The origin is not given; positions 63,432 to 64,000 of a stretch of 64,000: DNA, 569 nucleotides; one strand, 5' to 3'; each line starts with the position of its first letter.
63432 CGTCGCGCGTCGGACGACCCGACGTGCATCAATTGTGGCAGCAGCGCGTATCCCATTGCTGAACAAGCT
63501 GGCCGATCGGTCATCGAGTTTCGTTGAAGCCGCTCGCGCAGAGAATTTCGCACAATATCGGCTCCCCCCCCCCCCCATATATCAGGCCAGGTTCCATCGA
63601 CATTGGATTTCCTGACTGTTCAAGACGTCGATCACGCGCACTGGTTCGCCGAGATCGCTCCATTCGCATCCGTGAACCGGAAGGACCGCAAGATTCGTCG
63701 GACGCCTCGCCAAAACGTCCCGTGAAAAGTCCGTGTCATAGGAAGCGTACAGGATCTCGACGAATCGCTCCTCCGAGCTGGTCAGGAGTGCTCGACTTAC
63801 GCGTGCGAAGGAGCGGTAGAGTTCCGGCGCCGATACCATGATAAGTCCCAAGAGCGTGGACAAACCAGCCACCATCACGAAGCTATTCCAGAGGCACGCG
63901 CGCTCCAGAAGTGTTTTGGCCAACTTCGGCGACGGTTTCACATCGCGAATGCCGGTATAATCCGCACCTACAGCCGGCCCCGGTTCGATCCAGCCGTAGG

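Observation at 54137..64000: Integrative conjugative element at tRNA-Asn with MobF relaxase, T4CP and an ImmR/ImmA-type switch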

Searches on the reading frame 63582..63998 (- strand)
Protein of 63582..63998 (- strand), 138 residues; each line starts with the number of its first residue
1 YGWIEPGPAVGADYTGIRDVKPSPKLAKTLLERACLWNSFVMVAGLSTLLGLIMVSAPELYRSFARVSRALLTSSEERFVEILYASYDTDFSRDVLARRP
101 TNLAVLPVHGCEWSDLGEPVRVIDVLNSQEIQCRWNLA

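Call 6: search_protein_families(library=pfam, proteins=[window:63582-63941:-], max_evalue=0.01)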
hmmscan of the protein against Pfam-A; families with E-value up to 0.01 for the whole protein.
window:63582-63941:- (119 aa): 0 families

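Call 25: search_protein_families(library=pfam, proteins=[window:63582-63998:-], max_evalue=0.01)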
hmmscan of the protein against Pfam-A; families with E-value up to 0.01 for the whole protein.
window:63582-63998:- (138 aa): 0 families

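Call 29: search_protein_families(library=ncbifam, proteins=[window:63582-63998:-], max_evalue=0.1)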
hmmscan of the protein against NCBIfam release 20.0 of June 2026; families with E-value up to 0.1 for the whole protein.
window:63582-63998:- (138 aa): 1 family
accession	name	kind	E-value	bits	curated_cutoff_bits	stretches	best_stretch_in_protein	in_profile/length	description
TIGR01479.1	GMP_PMI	equivalog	0.0075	15.1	372.95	1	1-125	152-279/467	mannose-1-phosphate guanylyltransferase/mannose-6-phosphate isomerase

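Call 65: find_homologous_proteins(query=window:63582-63998:-, max_evalue=0.001)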
Query window:63582-63998:- (138 aa): 44 proteins with E <= 0.001 among 94 candidates.
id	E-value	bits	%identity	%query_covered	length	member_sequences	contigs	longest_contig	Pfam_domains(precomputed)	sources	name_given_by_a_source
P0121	2.9e-86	305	100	100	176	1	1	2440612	-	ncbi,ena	-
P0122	5.7e-54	200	74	97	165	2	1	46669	-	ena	-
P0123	2.5e-49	185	64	100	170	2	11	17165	-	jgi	jgi:mannose-1-phosphate guanylyltransferase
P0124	1.1e-46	176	65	100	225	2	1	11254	PF00483.30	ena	-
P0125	1.2e-36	144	76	70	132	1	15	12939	-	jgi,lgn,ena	jgi:hypothetical protein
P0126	1.0e-31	128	50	100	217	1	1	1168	PF00483.30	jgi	jgi:mannose-1-phosphate guanylyltransferase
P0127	4.7e-31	126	50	100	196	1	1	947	PF00483.30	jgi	jgi:mannose-1-phosphate guanylyltransferase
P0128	2.1e-28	117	70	62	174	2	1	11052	PF00483.30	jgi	-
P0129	2.2e-28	117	70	62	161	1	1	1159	-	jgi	jgi:mannose-1-phosphate guanylyltransferase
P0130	3.4e-28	116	51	100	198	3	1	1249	PF00483.30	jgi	jgi:mannose-1-phosphate guanylyltransferase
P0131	2.9e-27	113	47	98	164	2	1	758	-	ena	-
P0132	6.1e-27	112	47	98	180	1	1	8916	-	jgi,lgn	-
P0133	1.1e-26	112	50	98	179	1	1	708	-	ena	-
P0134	4.4e-26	110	51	89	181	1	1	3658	-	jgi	-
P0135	5.7e-26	109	46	98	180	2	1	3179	-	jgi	jgi:mannose-1-phosphate guanylyltransferase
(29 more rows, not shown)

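Call 66: find_encoding_contigs(protein=P0121, flank=10000, max_places=4)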
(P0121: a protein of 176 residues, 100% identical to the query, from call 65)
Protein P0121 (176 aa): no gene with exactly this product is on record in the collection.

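Call 67: find_encoding_contigs(protein=P0122, flank=10000, max_places=3)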
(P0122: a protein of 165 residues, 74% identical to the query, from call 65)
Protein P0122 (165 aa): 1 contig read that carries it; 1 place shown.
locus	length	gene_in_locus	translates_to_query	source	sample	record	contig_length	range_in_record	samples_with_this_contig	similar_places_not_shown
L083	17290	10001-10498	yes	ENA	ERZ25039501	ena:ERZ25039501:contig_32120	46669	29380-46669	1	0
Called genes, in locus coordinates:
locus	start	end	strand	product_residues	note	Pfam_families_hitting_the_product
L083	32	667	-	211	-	-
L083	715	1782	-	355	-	PF00274:Glycolytic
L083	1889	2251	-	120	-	PF11964:SpoIIAA-like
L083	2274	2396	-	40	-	-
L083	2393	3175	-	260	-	PF13276:HTH_21, PF00665:rve, PF13683:rve_3, PF13333:rve_2 (weak)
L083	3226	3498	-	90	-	PF01527:HTH_Tnp_1, PF13384:HTH_23, PF13518:HTH_28 (weak), PF13551:HTH_29 (faint)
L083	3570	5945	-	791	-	PF09364:XFP_N, PF03894:XFP, PF09363:XFP_C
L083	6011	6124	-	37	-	-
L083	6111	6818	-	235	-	PF00702:Hydrolase, PF13419:HAD_2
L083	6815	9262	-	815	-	PF09137:Glucodextran_N, PF00723:Glyco_hydro_15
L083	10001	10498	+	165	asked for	-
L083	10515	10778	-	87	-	-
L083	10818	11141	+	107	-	-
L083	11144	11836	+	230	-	-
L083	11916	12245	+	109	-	PF04956:TrbC (weak)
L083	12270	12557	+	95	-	PF10038:DUF2274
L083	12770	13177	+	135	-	-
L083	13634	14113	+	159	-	PF10412:TrwB_AAD_bind, PF01935:DUF87 (weak), PF13191:AAA_16 (faint)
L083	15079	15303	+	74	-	PF08751:TrwC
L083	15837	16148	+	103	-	-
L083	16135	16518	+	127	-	PF13604:AAA_30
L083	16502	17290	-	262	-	?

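Call 71: find_encoding_contigs(protein=P0123, flank=10000, max_places=5)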
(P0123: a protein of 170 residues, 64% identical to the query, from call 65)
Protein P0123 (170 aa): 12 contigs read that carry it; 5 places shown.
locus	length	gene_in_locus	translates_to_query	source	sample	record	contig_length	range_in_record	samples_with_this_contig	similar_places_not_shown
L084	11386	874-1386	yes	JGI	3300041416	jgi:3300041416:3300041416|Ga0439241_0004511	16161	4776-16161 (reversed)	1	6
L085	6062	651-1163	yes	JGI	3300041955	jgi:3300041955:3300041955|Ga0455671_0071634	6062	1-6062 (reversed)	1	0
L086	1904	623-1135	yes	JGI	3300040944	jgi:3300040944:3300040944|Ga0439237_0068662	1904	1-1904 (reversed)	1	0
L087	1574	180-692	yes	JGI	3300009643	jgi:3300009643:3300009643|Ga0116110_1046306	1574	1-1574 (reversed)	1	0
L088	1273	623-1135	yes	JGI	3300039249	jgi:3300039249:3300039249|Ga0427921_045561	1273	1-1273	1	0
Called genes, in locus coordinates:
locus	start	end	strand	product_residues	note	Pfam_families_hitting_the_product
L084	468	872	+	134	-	PF00483:NTP_transferase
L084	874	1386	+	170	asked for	-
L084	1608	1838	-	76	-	-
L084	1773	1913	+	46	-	-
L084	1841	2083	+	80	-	-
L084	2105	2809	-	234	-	PF13683:rve_3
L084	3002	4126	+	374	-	PF13565:HTH_32 (weak), PF13683:rve_3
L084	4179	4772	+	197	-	-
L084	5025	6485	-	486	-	PF00441:Acyl-CoA_dh_1, PF08028:Acyl-CoA_dh_2, PF00589:Phage_integrase (weak)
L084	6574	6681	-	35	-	-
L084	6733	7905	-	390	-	PF02771:Acyl-CoA_dh_N (faint), PF08028:Acyl-CoA_dh_2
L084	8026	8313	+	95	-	PF13410:GST_C_2 (weak), PF00043:GST_C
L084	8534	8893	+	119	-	PF00216:Bac_DNA_binding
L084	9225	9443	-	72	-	-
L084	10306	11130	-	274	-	PF13565:HTH_32 (weak)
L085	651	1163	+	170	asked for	-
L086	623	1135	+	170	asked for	-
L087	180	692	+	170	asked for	-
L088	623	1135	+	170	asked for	-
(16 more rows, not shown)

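Call 72: find_encoding_contigs(protein=P0124, flank=10000, max_places=3)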
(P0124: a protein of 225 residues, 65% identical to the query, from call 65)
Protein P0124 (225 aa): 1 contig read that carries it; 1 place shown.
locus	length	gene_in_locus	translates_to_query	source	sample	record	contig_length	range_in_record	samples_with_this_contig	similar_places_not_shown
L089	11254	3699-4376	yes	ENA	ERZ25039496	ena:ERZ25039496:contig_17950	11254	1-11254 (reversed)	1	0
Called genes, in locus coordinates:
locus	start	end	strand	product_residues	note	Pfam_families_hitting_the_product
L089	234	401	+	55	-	-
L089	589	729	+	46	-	-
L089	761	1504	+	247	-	PF03699:UPF0182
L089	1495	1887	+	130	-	PF03699:UPF0182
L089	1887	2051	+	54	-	-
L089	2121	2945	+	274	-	PF03699:UPF0182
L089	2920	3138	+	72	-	-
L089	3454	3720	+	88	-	-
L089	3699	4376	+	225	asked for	PF00483:NTP_transferase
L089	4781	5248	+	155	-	PF00582:Usp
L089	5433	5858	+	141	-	PF00083:Sugar_tr, PF07690:MFS_1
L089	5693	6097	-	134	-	-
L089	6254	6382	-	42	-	-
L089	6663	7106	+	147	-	-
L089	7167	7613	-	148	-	PF03976:PPK2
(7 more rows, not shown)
